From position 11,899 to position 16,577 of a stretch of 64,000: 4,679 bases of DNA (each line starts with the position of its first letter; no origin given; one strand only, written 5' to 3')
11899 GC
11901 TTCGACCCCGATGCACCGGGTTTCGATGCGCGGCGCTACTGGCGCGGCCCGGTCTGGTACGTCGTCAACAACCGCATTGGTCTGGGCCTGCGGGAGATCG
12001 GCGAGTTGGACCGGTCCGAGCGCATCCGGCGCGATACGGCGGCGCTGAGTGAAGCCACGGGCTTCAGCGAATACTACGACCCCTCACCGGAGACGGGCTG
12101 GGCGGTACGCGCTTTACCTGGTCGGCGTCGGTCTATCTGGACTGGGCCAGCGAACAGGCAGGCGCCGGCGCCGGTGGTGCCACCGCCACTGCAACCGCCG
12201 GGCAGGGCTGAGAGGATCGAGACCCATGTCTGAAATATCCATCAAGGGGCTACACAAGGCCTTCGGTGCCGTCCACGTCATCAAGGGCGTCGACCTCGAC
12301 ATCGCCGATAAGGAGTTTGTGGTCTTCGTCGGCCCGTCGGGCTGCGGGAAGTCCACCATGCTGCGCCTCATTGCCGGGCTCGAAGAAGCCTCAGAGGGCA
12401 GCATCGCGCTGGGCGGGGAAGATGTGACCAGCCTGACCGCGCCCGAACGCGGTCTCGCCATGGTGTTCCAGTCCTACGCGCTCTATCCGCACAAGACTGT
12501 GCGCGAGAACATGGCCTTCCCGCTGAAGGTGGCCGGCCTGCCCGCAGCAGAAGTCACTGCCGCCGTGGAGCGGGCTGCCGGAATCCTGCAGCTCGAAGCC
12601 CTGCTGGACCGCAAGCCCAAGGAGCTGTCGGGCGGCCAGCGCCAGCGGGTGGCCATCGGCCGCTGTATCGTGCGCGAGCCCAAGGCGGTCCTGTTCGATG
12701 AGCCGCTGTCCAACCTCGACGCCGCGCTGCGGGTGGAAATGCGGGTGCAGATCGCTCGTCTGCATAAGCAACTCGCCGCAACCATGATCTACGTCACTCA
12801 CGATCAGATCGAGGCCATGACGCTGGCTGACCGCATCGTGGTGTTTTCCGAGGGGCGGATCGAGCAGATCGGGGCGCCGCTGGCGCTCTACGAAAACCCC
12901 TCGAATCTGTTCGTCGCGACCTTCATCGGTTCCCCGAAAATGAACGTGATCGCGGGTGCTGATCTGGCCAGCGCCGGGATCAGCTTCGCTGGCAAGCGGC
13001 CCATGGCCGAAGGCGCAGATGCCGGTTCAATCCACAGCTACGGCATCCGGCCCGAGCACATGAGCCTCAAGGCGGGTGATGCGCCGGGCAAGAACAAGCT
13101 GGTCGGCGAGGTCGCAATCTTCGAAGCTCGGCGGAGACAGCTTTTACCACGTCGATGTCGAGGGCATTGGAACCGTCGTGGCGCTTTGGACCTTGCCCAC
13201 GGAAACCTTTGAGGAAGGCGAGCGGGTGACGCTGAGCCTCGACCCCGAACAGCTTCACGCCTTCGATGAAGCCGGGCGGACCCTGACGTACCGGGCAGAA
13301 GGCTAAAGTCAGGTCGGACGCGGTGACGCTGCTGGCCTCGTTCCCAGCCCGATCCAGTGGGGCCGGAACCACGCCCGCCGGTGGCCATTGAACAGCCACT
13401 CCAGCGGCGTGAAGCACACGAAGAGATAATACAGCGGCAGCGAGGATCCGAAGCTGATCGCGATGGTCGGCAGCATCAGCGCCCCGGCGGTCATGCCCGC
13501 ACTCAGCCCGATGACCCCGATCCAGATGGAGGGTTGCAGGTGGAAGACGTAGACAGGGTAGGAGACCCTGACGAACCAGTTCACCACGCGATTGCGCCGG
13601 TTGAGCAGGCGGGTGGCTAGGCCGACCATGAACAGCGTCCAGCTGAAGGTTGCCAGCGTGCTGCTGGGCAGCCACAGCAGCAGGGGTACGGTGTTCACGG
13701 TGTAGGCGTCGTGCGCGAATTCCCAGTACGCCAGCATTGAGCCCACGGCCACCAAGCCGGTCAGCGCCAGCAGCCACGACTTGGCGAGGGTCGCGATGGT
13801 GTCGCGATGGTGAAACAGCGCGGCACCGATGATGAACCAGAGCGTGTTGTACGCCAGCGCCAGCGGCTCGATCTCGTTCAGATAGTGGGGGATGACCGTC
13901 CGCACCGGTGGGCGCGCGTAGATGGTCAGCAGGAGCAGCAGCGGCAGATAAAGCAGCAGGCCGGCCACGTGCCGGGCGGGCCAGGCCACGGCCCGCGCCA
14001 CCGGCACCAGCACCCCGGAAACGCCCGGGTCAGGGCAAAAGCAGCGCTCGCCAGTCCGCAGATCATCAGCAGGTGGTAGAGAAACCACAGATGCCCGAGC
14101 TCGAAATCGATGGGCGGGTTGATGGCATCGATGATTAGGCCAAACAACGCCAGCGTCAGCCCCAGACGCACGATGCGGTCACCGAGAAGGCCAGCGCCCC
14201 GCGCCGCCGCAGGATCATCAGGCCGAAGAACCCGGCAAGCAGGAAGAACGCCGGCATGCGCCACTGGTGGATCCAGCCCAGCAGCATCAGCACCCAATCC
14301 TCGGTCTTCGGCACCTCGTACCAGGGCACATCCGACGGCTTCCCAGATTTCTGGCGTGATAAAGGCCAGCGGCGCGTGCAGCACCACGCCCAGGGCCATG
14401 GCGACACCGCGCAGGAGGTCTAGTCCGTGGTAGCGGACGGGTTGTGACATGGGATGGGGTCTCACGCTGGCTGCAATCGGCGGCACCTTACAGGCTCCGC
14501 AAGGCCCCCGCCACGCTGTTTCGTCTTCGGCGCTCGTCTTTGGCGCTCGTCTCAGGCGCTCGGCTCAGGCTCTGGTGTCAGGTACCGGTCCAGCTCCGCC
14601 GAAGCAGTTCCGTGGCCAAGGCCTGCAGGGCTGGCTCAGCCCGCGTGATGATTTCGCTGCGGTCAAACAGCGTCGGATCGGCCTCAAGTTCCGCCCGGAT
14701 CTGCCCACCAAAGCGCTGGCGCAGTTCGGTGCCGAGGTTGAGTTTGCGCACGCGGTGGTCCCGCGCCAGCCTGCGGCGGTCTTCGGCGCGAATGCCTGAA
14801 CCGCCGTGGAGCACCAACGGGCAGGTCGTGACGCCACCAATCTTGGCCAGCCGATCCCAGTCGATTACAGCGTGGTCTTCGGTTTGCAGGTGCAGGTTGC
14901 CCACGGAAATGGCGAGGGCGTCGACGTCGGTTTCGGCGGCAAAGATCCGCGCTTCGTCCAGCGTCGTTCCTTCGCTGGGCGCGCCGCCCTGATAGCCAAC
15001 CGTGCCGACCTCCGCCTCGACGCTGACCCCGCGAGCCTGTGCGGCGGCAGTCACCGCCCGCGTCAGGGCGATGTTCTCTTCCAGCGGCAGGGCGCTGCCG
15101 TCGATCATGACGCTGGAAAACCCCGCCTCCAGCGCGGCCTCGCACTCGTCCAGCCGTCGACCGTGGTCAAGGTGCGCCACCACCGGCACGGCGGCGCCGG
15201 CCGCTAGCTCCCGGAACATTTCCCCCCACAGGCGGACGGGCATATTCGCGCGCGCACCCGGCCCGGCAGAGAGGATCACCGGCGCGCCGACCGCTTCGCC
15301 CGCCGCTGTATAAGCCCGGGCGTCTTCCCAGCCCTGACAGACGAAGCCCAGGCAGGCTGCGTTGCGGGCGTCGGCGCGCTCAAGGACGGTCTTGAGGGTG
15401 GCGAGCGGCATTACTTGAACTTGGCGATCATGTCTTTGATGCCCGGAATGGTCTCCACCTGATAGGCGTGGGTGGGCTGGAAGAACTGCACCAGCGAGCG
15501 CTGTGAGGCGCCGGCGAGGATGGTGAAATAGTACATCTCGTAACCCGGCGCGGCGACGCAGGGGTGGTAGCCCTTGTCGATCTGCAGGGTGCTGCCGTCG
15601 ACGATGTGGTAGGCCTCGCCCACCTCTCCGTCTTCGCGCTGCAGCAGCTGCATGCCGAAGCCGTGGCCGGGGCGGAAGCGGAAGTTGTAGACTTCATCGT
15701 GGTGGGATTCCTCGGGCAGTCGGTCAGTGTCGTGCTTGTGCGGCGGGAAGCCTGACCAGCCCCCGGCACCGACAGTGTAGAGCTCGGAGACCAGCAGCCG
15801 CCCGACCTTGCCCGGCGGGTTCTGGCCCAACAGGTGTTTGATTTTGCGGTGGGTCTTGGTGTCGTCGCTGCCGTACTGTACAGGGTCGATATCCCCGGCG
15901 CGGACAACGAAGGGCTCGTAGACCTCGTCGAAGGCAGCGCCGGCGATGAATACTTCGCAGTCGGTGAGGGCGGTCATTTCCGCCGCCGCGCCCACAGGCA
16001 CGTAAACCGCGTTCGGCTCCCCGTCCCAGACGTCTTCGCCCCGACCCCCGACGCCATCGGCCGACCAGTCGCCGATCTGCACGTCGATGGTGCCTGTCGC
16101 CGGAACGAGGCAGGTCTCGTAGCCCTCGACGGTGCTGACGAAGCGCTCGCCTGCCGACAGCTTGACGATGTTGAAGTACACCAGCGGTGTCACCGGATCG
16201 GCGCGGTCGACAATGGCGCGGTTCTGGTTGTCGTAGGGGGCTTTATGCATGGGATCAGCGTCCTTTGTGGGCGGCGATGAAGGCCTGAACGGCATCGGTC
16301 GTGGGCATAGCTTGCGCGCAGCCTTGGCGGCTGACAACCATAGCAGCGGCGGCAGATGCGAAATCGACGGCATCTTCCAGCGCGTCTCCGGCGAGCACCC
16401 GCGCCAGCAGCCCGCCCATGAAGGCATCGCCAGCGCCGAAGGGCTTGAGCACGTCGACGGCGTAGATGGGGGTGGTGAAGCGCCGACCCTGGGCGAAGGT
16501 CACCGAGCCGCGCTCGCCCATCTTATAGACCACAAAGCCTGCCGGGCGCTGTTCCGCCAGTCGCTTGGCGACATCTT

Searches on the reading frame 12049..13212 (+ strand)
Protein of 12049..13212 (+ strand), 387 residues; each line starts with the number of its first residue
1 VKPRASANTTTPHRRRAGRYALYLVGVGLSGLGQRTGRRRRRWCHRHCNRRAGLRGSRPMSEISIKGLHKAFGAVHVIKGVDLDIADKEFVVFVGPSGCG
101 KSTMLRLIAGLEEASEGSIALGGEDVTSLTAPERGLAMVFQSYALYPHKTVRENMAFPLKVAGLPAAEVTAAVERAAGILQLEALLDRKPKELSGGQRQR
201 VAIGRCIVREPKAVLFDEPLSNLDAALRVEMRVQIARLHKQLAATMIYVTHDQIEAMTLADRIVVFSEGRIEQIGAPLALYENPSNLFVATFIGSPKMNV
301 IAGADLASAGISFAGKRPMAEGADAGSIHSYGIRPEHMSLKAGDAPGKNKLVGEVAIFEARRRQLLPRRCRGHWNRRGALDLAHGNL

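Call 84: search_protein_families(library=pfam, proteins=[window:12049-13212:+], max_evalue=0.00001)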
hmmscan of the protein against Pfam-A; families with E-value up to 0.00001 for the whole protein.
window:12049-13212:+ (387 aa): 1 family
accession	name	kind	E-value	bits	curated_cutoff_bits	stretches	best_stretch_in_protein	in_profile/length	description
PF00005.33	ABC_tran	-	1.1e-32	113.9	25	1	79-220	2-136/137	ABC transporter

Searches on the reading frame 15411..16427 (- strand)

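Call 84: search_protein_families(library=pfam, proteins=[window:15411-16427:-], max_evalue=0.00001)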
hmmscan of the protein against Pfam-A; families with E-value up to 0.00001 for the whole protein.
window:15411-16427:- (338 aa): 1 family
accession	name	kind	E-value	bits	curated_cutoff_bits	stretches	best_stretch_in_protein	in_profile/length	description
PF04962.18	KduI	-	4.5e-76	256.1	23.9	1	71-322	14-261/262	KduI/IolB family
